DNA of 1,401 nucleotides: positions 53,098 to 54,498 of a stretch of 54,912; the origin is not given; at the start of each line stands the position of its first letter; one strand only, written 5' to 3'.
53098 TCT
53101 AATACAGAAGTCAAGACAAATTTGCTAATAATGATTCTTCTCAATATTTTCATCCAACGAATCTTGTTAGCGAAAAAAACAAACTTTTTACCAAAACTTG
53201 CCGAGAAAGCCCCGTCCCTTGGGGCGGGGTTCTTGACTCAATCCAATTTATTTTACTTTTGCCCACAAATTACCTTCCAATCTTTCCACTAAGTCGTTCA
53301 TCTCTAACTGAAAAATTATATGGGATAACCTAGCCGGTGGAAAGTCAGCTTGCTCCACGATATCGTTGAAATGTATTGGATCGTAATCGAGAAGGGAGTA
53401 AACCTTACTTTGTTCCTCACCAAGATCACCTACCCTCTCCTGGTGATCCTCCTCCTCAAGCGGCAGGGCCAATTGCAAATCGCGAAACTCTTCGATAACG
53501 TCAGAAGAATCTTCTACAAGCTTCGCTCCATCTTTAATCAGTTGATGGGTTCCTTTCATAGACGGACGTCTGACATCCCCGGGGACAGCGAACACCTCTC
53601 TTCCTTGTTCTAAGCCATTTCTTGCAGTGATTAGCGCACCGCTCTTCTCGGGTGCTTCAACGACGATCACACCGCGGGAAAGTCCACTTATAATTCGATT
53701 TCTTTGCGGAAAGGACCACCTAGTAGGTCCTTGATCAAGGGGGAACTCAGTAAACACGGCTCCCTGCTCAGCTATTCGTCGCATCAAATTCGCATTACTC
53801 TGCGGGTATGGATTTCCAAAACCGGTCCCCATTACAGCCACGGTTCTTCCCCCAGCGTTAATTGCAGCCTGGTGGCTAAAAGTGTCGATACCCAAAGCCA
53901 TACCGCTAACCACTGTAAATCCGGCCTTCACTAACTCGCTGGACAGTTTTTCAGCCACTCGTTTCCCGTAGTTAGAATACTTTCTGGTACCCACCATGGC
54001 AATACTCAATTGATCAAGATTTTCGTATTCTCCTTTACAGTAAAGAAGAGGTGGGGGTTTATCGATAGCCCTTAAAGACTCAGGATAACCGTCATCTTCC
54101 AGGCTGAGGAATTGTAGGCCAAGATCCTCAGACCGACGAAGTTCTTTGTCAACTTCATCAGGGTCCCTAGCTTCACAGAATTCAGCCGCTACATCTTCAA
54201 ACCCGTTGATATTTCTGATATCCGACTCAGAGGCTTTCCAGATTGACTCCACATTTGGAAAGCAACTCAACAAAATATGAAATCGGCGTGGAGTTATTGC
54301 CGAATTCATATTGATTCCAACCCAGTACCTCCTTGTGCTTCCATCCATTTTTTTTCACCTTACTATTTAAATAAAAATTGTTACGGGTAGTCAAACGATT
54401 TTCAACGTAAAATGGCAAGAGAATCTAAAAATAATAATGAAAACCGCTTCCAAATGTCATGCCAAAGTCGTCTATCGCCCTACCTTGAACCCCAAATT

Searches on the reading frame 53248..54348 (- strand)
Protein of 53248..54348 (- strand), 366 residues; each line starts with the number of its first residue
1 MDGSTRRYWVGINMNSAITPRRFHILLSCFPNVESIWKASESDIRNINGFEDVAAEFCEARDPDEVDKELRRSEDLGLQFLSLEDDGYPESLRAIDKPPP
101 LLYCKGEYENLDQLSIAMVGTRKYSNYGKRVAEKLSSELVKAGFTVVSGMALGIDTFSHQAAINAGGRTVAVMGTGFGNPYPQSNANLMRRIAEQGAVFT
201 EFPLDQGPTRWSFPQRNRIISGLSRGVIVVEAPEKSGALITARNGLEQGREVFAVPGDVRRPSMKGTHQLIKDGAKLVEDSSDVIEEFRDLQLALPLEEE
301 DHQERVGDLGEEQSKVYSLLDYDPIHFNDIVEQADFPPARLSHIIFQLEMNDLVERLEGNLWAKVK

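Call 24: search_protein_families(library=pfam, proteins=[window:53248-54348:-])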
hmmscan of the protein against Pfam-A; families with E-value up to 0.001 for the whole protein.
window:53248-54348:- (366 aa): 2 families
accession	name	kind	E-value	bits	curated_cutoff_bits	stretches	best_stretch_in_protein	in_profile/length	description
PF02481.21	DNA_processg_A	-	2.1e-80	269.3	29.6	1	74-279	3-211/212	DNA recombination-mediator protein A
PF17782.7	DprA_WH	-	1.9e-10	41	22.9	1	309-360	10-61/61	DprA winged helix domain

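Call 35: find_homologous_proteins(query=window:53248-54348:-, max_evalue=1e-40)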
Query window:53248-54348:- (366 aa): 7819 proteins with E <= 1e-40 among 8000 candidates; the best 120 are listed.
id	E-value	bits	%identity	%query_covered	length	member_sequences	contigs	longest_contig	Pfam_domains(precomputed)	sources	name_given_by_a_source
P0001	5.9e-244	826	100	100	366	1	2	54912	PF02481.22,PF17782.8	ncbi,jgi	-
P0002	1.2e-220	750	90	100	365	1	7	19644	PF02481.22,PF17782.8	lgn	-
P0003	4.9e-176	603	72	100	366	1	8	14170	PF02481.22,PF17782.8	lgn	-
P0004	5.2e-165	567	69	100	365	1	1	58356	PF02481.22,PF17782.8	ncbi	-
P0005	1.7e-163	562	65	100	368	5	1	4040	PF02481.22,PF17782.8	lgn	-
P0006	1.8e-163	562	66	100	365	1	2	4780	PF02481.22,PF17782.8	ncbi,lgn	-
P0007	4.1e-163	561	65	99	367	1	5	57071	PF02481.22,PF17782.8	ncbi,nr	ncbi:MAG: DNA-processing protein DprA [Candidatus Bipolaricaulota bacterium]|nr:DNA-processing prote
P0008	9.8e-163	559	67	100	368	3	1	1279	PF02481.22,PF17782.8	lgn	-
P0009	1.2e-162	559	67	98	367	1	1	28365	PF02481.22,PF17782.8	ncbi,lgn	ncbi:MAG: DNA-processing protein DprA [Candidatus Bipolaricaulia bacterium]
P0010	2.0e-160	552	66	98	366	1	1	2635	PF02481.22,PF17782.8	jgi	-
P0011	1.8e-159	549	65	100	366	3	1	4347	PF02481.22,PF17782.8,PF18306.7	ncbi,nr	ncbi:DNA-processing protein DprA [Candidatus Bipolaricaulota bacterium]|nr:DNA-processing protein Dp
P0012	4.8e-158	544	64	100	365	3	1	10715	PF02481.22,PF17782.8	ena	-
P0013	9.2e-158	543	66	100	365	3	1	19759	PF02481.22,PF17782.8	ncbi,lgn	ncbi:MAG: DNA-processing protein DprA [Candidatus Acetothermia bacterium]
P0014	1.0e-157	543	64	100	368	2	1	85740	PF02481.22,PF17782.8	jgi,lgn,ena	-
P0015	5.3e-157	540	64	100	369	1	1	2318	PF02481.22,PF17782.8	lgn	-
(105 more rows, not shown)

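Call 36: find_encoding_contigs(protein=P0002, flank=10000, max_places=1)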
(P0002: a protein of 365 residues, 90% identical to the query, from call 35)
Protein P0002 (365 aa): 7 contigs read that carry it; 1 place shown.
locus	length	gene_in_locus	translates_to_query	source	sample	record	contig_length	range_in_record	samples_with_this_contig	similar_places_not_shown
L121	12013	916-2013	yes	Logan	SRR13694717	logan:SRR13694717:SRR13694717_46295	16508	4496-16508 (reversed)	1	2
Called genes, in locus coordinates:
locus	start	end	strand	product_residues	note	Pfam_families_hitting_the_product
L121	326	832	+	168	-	-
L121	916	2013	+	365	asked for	PF02481:DNA_processg_A, PF17782:WHD_DprA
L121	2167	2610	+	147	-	PF00334:NDK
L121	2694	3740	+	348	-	PF00154:RecA_N, PF08423:Rad51, PF06745:ATPase (weak), PF27531:MT3502_N (weak), PF21096:RecA_C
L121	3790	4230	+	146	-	PF21982:RecX_HTH1 (weak), PF02631:RecX_HTH2 (faint), PF21981:RecX_HTH3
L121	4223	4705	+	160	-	PF02542:YgbB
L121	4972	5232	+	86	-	PF01817:CM_2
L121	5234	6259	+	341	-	PF18152:DAHP_snth_FXD, PF00793:DAHP_synth_1, PF03102:NeuB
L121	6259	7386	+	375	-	PF03446:NAD_binding_2 (weak), PF02153:PDH_N, PF01842:ACT (faint), PF20463:PDH_C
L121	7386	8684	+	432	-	PF00275:EPSP_synthase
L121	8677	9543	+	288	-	PF08501:Shikimate_dh_N, PF01488:Shikimate_DH (weak)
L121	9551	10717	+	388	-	PF01264:Chorismate_synt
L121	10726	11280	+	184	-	PF13238:AAA_18 (weak), PF13671:AAA_33 (faint), PF01202:SKI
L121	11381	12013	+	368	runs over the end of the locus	PF00465:Fe-ADH (weak), PF13685:Fe-ADH_2, PF01761:DHQ_synthase, PF24621:DHQS_C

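Call 37: find_encoding_contigs(protein=P0003, flank=10000, max_places=1)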
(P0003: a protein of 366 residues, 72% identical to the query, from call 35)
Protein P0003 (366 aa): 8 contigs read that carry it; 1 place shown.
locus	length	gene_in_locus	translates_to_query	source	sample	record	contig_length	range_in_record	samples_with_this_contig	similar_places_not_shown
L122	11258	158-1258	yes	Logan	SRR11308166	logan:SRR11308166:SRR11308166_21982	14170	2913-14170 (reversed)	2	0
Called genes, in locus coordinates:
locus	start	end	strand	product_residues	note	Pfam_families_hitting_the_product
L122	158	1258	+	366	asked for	PF02481:DNA_processg_A, PF17782:WHD_DprA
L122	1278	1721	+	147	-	PF00334:NDK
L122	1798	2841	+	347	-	PF00154:RecA_N, PF08423:Rad51, PF06745:ATPase (weak), PF27531:MT3502_N (weak), PF21096:RecA_C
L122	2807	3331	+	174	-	PF02631:RecX_HTH2 (faint), PF21982:RecX_HTH1, PF21981:RecX_HTH3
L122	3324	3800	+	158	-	PF02542:YgbB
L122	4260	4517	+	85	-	PF01817:CM_2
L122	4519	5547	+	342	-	PF18152:DAHP_snth_FXD, PF00793:DAHP_synth_1, PF03102:NeuB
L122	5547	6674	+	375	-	PF02153:PDH_N, PF20463:PDH_C, PF01842:ACT, PF13291:ACT_4 (faint)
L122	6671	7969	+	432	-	PF00275:EPSP_synthase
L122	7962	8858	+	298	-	PF08501:Shikimate_dh_N, PF01488:Shikimate_DH, PF18317:SDH_C (weak)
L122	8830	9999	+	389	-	PF01264:Chorismate_synt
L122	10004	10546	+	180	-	PF13238:AAA_18 (weak), PF01202:SKI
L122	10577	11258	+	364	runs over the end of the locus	PF13685:Fe-ADH_2, PF01761:DHQ_synthase, PF24621:DHQS_C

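Call 38: find_encoding_contigs(protein=P0004, flank=10000, max_places=1)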
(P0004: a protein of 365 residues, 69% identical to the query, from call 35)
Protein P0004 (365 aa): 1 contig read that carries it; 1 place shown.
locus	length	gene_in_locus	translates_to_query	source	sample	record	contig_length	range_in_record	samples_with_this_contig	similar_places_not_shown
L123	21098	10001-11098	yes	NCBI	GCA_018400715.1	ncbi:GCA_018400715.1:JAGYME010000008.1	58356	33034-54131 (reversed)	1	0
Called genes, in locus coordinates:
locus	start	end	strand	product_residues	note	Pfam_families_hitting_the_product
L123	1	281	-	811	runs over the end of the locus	PF14326:DUF4384, PF18911:PKD_4, PF00801:PKD, PF21027:Sde0182_C (faint), PF00801:PKD, PF18911:PKD_4, PF22352:K319L-like_PKD (weak)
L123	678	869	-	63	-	-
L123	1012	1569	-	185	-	-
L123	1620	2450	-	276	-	PF09394:Inhibitor_I42, PF14534:DUF4440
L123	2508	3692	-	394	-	PF07690:MFS_1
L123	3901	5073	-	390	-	-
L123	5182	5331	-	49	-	-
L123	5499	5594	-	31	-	-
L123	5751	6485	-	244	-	PF00899:ThiF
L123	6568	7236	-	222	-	PF00528:BPD_transp_1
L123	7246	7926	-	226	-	PF00528:BPD_transp_1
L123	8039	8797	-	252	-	PF10613:Lig_chan-Glu_bd, PF00497:SBP_bac_3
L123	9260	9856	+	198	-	-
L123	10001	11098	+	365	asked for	PF02481:DNA_processg_A, PF17782:WHD_DprA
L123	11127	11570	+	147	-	PF00334:NDK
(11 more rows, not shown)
